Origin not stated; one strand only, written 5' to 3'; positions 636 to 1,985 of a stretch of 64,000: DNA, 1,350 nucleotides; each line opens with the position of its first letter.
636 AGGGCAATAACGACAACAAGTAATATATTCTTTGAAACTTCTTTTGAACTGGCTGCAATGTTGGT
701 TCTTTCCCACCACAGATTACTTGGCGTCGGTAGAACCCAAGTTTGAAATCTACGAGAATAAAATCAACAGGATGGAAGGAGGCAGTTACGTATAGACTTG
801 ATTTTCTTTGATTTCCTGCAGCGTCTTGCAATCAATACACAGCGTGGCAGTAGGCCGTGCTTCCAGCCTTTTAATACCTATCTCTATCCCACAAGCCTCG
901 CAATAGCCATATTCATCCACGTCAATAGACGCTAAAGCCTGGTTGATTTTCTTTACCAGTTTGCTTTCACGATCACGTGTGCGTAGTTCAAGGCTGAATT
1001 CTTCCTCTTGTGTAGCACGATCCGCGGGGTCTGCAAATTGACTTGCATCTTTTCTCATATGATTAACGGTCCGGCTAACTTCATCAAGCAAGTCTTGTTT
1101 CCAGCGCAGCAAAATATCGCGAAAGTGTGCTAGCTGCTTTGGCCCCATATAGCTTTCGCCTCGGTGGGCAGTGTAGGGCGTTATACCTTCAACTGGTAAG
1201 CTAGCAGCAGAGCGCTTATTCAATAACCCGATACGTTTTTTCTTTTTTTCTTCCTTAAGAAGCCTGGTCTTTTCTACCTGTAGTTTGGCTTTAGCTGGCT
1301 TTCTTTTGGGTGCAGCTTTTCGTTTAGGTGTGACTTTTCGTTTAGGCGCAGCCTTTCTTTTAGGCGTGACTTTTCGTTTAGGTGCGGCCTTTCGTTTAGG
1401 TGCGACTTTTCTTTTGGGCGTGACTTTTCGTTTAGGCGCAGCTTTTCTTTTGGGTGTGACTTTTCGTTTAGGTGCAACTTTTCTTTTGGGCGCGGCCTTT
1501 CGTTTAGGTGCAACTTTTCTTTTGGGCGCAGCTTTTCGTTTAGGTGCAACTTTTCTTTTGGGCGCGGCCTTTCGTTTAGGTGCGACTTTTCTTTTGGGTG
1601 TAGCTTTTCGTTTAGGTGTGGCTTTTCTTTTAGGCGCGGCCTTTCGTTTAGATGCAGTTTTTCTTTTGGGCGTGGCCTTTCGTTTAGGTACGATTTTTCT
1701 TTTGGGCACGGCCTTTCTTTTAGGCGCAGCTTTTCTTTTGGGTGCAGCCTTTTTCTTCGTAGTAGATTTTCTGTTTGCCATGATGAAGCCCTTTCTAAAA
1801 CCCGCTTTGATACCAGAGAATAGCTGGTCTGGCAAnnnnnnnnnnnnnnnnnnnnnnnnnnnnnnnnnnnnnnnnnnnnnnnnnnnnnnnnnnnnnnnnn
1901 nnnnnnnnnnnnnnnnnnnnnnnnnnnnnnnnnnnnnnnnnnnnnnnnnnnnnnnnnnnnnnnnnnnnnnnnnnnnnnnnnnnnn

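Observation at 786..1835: DksA ortholog fused to a roughly 170-residue histone-H1-like lysine-rich repeat domain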

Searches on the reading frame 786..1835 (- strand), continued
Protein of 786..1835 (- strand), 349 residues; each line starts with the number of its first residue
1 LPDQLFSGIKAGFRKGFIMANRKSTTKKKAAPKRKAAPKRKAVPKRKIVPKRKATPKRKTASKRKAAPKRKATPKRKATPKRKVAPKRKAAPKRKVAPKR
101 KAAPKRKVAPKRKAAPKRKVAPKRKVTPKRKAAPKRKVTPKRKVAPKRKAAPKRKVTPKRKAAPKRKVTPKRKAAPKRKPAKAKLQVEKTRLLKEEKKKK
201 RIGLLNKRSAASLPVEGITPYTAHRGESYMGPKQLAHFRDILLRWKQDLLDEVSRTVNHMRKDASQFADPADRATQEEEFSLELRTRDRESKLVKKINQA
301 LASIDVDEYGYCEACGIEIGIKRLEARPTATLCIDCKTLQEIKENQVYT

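Call 19: list_cluster_members(proteins=[P0001, P0004, P0007, P0018, P0060, P0073, P0009, P0096, P0069, P0118])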
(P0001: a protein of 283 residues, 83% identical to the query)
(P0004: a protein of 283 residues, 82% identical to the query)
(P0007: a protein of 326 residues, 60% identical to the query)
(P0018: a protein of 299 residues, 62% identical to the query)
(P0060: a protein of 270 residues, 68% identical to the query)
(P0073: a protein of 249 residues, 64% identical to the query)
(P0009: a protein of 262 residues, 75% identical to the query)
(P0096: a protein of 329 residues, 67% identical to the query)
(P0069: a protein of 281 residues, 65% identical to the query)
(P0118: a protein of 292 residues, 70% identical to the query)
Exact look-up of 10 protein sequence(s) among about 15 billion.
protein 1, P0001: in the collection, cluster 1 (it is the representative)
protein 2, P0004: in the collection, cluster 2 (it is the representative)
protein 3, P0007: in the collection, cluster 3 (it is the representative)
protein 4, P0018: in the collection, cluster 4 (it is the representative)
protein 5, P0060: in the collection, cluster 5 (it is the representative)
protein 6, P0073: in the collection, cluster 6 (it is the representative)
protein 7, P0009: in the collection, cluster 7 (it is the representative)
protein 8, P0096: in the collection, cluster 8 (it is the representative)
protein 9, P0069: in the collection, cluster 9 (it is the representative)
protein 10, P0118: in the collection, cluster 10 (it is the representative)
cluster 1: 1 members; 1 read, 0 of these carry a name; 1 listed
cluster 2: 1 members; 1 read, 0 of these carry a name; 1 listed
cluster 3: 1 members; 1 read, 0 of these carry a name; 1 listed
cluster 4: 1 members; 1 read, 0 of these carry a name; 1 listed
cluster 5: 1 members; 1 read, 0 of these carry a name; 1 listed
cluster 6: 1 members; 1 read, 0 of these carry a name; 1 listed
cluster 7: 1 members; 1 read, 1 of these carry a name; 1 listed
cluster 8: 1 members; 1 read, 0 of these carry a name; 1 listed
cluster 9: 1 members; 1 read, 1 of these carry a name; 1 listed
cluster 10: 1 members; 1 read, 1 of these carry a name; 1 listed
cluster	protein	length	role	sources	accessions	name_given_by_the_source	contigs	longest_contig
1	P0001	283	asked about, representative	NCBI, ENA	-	-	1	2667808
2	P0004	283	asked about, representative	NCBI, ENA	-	-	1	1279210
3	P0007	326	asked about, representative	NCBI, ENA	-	-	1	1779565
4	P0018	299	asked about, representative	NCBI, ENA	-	-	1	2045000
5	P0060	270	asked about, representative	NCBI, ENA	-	-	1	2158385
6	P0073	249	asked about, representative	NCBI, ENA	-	-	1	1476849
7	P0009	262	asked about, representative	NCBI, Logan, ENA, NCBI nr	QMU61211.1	MAG: RNA polymerase-binding protein DksA [Gammaproteobacteria bacterium]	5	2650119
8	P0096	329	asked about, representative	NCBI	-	-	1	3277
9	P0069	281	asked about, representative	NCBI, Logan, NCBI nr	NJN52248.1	MAG: RNA polymerase-binding protein DksA [Gammaproteobacteria bacterium] | RNA polymerase-binding protein DksA [Gammaproteobacteria bacterium]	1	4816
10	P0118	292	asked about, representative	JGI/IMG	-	DnaK suppressor protein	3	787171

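Call 31: search_solved_structures(query=window:789-1781:-, show_alignments=2, max_evalue=0.001)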
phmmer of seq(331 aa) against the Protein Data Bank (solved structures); distinct sequences matched with E-value up to 0.001: 4.
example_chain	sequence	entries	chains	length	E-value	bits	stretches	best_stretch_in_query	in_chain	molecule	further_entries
1tjl_A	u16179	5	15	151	2e-53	185.4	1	191-329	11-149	DnaK suppressor protein | RNA polymerase-binding transcription factor DksA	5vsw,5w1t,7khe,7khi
4ijj_A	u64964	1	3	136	2.1e-21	80.3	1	208-329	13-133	Putative C4-type zinc finger protein, DksA/TraR family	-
3h3p_S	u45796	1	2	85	7e-10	42.5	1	212-287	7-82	4E10_S0_1TJLC_004_N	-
6ptg_A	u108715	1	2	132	1.6e-08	38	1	212-318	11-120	DnaK Suppressor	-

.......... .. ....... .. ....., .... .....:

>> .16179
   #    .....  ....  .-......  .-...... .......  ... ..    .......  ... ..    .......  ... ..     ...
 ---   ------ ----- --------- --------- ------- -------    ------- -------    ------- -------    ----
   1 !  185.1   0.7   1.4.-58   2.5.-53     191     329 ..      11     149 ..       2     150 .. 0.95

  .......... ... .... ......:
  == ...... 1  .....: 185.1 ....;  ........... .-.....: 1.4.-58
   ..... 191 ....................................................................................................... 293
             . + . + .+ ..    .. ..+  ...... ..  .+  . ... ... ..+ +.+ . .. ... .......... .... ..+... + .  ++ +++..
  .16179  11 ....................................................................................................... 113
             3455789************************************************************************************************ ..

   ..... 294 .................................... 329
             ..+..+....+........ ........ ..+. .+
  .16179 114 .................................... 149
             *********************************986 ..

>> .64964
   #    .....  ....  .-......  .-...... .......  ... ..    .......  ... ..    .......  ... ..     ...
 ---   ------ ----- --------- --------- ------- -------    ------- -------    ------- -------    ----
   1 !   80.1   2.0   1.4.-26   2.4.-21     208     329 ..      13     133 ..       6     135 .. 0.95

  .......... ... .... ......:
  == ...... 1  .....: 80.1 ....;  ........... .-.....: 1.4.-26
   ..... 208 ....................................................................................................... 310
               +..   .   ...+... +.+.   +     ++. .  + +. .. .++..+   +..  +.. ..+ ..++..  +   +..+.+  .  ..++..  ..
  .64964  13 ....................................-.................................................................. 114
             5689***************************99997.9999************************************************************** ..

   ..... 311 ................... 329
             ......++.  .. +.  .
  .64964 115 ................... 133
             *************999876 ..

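Call 48: predict_structure(alignment_id=A1)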
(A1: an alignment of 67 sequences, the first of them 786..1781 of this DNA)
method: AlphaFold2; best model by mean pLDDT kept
length: 331 residues; sequences in the alignment: 67
mean_pLDDT: 64.5   pTM: 0.42
mean pLDDT of the five models: 64.5, 59.8, 59.7, 59.5, 58.0
residues with pLDDT >= 90: 77; 70-90: 77; 50-70: 44; < 50: 133
segments of 3 or more residues with pLDDT < 50: 1-3, 34-67, 69-160, 193-195
pLDDT, mean of each block of 10 residues (from residue 1): 51 57 58 47 36 39 40 39 38 39 40 35 37 37 37 43 68 88 77 55 82 91 93 90 89 89 79 92 94 93 89 91 92 81
secondary structure, 60 per line:
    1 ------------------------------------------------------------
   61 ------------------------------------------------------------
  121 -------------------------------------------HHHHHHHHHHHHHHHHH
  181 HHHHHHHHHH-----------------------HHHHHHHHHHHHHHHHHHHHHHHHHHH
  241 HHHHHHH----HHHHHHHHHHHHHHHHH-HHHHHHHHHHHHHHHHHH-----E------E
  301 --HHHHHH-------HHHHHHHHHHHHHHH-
elements in order: H164-190 H214-247 H252-268 H270-287 H303-308 H316-330

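Call 51: fold_search(model_id=the predicted structure, library=pdb)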
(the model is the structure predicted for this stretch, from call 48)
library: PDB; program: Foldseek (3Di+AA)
matches with E <= 10: 148; with E <= 0.001: 7
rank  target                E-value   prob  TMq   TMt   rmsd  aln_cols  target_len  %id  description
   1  5vsw_M                3.5e-13  1.00  0.36  0.79   3.3       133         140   62  X-ray crystal structure of Escherichia coli RNA polymerase and DksA/ppGpp complex (released 2017-06-14)
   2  1tjl_A                1.8e-12  1.00  0.36  0.77   3.4       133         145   62  Crystal structure of transcription factor DksA from E. coli (released 2004-09-07)
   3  7khi_M                3.4e-12  1.00  0.35  0.76   3.7       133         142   62  Escherichia coli RNA polymerase and rrnBP1 promoter complex with DksA/ppGpp (released 2020-10-28)
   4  4ijj_A                4.6e-08  1.00  0.32  0.78   2.5       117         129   42  Structure of transcription factor DksA2 from Pseudomonas aeruginosa (released 2013-02-27)
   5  4ijj_B                5.3e-08  1.00  0.33  0.78   3.4       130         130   38  Structure of transcription factor DksA2 from Pseudomonas aeruginosa (released 2013-02-27)
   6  6ptg_B                5.0e-04  1.00  0.21  0.72   6.3       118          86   24  Structure of RNA polymerase binding protein and transcriptional regulator Dks from Chlamydia trachomatis L2 (LGV434) (released 2019-07-24)
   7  6ptg_A                7.7e-04  1.00  0.22  0.75   6.7       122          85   24  Structure of RNA polymerase binding protein and transcriptional regulator Dks from Chlamydia trachomatis L2 (LGV434) (released 2019-07-24)
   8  6n57_M                1.0e-01  0.92  0.11  0.48  10.1        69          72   23  Cryo-EM structure of Escherichia coli RNAP polymerase bound with TraR in conformation I (released 2020-02-26)
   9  2kq9_MODEL_1_A        2.5e-01  0.84  0.20  0.54   9.9       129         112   22  Solution structure of DnaK suppressor protein from Agrobacterium tumefaciens C58. Northeast Structural Genomic (released 2009-11-17)
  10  5oql_H                8.7e-01  0.10  0.11  0.18  17.0       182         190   15  Cryo-EM structure of the 90S pre-ribosome from Chaetomium thermophilum (released 2017-10-11)
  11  2kgo_MODEL_1_A        1.3e+00  0.63  0.10  0.32   2.2        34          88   38  Solution NMR structure of Zn finger protein YBIL from Escherichia coli. NESG target ET107, OCSP target EC0402 (released 2009-03-31)
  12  6z0c_B                1.3e+00  0.63  0.18  0.27   4.1        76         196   14  Structure of in silico modelled artificial Maquette-3 protein (released 2021-03-17)
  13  6z0c_D                1.4e+00  0.60  0.18  0.28   4.1        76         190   14  Structure of in silico modelled artificial Maquette-3 protein (released 2021-03-17)
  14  8iue_4                1.5e+00  0.13  0.13  0.12  11.1        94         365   17  RNA polymerase III pre-initiation complex melting complex 1 (released 2023-05-24)
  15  5tw1_D                1.6e+00  0.41  0.21  0.06   5.0       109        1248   11  Crystal structure of a Mycobacterium smegmatis transcription initiation complex with RbpA (released 2017-01-18)
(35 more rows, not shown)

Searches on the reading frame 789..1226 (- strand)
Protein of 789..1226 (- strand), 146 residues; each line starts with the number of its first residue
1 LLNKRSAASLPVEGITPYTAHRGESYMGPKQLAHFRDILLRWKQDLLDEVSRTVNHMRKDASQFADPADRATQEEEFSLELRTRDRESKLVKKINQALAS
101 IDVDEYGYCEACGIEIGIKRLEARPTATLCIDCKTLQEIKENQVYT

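Call 23: search_protein_representatives(protein=window:789-1226:-)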
Query: 146 residues. Proteins with E-value up to 0.001 (for the whole library): 11471; up to 1e-10: 2428; up to 1e-30: 272. The best 150 are listed.
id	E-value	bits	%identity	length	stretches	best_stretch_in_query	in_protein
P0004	7.4e-75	266.2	82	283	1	1-146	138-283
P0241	2.0e-55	203.3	69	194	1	15-143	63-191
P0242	8.0e-55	201.4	64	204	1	7-144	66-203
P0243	3.9e-54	199.1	67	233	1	13-143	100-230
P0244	4.2e-54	199.0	65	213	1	12-141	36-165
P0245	1.8e-53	197.0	66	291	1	11-144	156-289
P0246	3.2e-53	196.2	62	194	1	5-144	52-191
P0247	4.8e-53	195.6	65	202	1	8-143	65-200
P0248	6.0e-53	195.3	66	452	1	14-144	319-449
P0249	9.4e-53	194.6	66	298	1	7-144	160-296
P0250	9.6e-53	194.6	66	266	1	11-143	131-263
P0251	4.1e-52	192.6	65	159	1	13-143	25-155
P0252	6.0e-52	192.0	61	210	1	8-144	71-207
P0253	6.5e-52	191.9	62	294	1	4-144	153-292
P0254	9.7e-52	191.4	63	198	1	6-144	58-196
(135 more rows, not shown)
